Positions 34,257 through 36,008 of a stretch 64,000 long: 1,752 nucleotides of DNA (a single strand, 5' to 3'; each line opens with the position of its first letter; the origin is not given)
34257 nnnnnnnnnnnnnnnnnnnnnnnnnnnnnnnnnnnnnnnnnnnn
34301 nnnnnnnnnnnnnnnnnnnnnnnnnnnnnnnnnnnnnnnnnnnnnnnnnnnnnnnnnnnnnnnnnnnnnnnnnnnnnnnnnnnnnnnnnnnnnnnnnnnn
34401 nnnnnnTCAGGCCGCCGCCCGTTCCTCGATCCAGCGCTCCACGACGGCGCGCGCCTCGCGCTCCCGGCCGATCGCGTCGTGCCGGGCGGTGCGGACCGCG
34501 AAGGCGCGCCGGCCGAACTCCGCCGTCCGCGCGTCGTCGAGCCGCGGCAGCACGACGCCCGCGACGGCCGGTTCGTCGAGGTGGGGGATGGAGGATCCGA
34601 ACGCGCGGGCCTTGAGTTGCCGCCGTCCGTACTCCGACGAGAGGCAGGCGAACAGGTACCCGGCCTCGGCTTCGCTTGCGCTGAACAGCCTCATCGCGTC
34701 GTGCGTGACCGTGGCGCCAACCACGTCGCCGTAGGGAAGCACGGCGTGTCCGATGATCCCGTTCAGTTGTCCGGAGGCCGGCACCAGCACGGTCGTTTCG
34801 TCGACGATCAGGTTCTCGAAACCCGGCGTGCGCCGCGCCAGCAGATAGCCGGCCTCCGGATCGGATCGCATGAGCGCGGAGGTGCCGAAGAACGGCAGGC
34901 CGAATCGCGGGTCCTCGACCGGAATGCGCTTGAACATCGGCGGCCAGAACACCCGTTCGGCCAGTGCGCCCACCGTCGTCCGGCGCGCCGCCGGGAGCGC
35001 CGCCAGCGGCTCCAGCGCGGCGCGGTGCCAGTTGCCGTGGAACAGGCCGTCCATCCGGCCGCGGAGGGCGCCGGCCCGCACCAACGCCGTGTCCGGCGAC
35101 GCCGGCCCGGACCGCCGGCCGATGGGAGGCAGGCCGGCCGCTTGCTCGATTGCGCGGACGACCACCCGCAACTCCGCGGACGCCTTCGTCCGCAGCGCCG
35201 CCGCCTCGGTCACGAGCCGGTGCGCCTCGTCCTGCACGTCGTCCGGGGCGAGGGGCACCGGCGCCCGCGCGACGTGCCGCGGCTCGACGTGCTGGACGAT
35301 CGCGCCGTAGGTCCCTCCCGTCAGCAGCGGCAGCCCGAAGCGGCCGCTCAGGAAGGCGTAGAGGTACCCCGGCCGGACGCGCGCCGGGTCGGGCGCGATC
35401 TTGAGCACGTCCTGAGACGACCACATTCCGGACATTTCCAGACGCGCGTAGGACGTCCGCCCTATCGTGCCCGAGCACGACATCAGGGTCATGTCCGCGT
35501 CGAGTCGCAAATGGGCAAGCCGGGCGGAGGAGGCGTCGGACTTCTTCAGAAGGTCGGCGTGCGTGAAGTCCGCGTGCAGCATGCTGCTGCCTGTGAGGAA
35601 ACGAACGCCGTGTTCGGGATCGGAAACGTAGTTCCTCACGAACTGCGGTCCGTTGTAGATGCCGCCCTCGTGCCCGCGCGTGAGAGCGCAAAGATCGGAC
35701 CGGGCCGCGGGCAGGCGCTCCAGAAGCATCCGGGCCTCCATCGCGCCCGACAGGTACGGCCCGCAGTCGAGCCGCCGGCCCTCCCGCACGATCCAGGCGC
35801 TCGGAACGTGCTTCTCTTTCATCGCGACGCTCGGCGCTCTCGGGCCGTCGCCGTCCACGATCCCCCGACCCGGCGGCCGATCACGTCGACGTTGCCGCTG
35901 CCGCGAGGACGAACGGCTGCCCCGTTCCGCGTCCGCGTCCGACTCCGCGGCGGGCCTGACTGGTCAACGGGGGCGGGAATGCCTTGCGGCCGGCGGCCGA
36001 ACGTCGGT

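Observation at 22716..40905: R-less, kinase-containing methylation-linked defence locus (HTH, MTase, S-like subunit, NERD/tandem-kinase/ATPase, 553-aa protein, 1871-aa nuclease/HerA-like ATPase)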

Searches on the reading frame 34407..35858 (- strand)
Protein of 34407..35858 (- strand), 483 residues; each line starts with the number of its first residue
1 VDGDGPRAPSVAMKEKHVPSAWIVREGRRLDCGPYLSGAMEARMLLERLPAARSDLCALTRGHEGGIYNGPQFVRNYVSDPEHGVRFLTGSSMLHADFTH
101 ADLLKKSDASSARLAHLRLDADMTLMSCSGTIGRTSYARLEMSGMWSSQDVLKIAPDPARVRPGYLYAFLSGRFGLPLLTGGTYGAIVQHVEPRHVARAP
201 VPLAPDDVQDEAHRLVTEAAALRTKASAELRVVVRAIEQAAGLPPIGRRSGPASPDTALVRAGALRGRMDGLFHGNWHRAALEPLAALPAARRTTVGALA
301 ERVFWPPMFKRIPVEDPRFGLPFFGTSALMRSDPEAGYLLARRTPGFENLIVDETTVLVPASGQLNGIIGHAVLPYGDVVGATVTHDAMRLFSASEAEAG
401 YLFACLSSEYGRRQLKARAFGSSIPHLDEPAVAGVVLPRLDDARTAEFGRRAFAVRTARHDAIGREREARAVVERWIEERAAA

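Call 5: search_protein_families(library=pfam, proteins=[window:34407-35858:-], max_evalue=0.01)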
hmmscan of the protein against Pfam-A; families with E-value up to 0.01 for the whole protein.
window:34407-35858:- (483 aa): 0 families

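Call 6: search_protein_families(library=padloc, proteins=[window:34407-35858:-], max_evalue=0.01)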
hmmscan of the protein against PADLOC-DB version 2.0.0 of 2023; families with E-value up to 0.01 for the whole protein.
window:34407-35858:- (483 aa): 26 families (the best 25 are shown)
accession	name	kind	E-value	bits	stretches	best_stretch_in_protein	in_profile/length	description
PDLC04137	mad5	-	1.6e-22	78.3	1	79-475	26-388/392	mads_5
PDLC03595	Specificity_II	-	5.9e-17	59.5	2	118-241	96-220/467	Type II specificity subunit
PDLC03086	Specificity_I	-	2.1e-12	44.8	1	75-212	30-166/458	Type I specificity subunit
PDLC03100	Specificity_I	-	2.9e-12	44.7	1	68-233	209-376/392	Type I specificity subunit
PDLC03108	Specificity_I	-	9.9e-11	39.5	1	82-218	269-404/452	Type I specificity subunit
PDLC03089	Specificity_I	-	4.6e-10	37.2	1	82-209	31-158/446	Type I specificity subunit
PDLC03155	Specificity_I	-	3e-08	31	1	28-226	15-213/520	Type I specificity subunit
PDLC03068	Specificity_I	-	4e-08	30.8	1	87-211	35-157/403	Type I specificity subunit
PDLC03105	Specificity_I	-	6.6e-08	30.4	1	87-219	270-401/448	Type I specificity subunit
PDLC03072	Specificity_I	-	1.7e-07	28.7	1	83-213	265-397/448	Type I specificity subunit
PDLC03069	Specificity_I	-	2.5e-07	28.1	1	67-226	203-364/387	Type I specificity subunit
PDLC03168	Specificity_I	-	2.5e-06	25.2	1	82-216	30-162/459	Type I specificity subunit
PDLC03120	Specificity_I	-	4.7e-06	24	0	122-224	107-208/515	Type I specificity subunit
PDLC03179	Specificity_I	-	4.9e-06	23.7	1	80-221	420-560/589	Type I specificity subunit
PDLC03107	Specificity_I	-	1.4e-05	22.4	1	120-231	65-171/392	Type I specificity subunit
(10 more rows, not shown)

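Call 7: search_protein_families(library=ncbifam, proteins=[window:34407-35858:-], max_evalue=0.01)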
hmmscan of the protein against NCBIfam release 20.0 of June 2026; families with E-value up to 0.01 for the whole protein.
window:34407-35858:- (483 aa): 1 family
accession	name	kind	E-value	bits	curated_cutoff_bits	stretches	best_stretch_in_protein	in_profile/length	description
NF047740.1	antiphage_MADS5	equivalog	2.8e-129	431.9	400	1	13-478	1-461/461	methylation-associated defense system restriction endonuclease subunit S MAD5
